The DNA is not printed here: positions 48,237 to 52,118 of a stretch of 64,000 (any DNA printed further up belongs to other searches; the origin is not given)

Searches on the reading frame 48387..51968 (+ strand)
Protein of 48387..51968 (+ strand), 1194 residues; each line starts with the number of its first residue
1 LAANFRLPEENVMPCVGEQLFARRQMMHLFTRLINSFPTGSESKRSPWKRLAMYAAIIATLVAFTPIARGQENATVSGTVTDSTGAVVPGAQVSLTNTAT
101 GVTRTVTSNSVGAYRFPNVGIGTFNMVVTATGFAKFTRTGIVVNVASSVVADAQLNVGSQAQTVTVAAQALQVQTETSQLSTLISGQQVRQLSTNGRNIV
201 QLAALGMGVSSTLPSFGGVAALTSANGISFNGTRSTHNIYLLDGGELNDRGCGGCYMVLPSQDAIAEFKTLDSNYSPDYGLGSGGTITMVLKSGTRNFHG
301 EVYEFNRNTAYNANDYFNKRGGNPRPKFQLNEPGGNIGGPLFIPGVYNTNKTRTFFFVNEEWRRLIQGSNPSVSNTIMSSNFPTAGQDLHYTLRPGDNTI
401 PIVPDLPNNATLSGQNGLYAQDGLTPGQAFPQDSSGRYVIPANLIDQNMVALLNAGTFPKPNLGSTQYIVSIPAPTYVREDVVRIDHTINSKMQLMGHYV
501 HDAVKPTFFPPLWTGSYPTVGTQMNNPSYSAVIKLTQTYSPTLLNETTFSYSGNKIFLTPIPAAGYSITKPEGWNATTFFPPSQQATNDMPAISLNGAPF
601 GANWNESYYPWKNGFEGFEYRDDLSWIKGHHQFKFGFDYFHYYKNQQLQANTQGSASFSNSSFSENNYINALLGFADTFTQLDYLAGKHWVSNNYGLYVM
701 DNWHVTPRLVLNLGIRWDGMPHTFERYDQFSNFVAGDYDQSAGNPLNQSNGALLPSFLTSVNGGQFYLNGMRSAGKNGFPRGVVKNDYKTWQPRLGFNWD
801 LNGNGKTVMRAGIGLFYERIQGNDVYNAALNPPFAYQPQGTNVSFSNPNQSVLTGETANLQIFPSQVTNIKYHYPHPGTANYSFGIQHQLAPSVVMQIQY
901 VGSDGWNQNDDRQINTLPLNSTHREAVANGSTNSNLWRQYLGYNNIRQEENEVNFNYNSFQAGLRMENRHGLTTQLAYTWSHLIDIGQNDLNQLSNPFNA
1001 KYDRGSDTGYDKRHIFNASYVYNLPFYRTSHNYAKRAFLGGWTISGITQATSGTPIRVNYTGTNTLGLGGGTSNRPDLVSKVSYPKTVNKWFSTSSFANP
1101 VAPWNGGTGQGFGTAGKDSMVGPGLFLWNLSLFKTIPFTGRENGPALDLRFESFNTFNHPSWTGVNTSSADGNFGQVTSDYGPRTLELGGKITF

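Call 87: search_protein_families(library=pfam, proteins=[window:48387-51968:+], max_evalue=0.00001)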
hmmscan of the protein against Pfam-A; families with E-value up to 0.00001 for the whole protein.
window:48387-51968:+ (1194 aa): 3 families
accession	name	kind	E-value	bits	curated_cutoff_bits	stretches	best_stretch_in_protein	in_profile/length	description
PF25183.1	OMP_b-brl_4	-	9.1e-174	580.5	30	1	290-1186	1-837/838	Outer membrane beta barrel domain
PF13620.12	CarboxypepD_reg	-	6e-18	65.4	32.3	1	75-155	1-81/82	Carboxypeptidase regulatory-like domain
PF13715.12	CarbopepD_reg_2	-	8.3e-06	26.2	32.2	0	76-139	1-61/88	CarboxypepD_reg-like domain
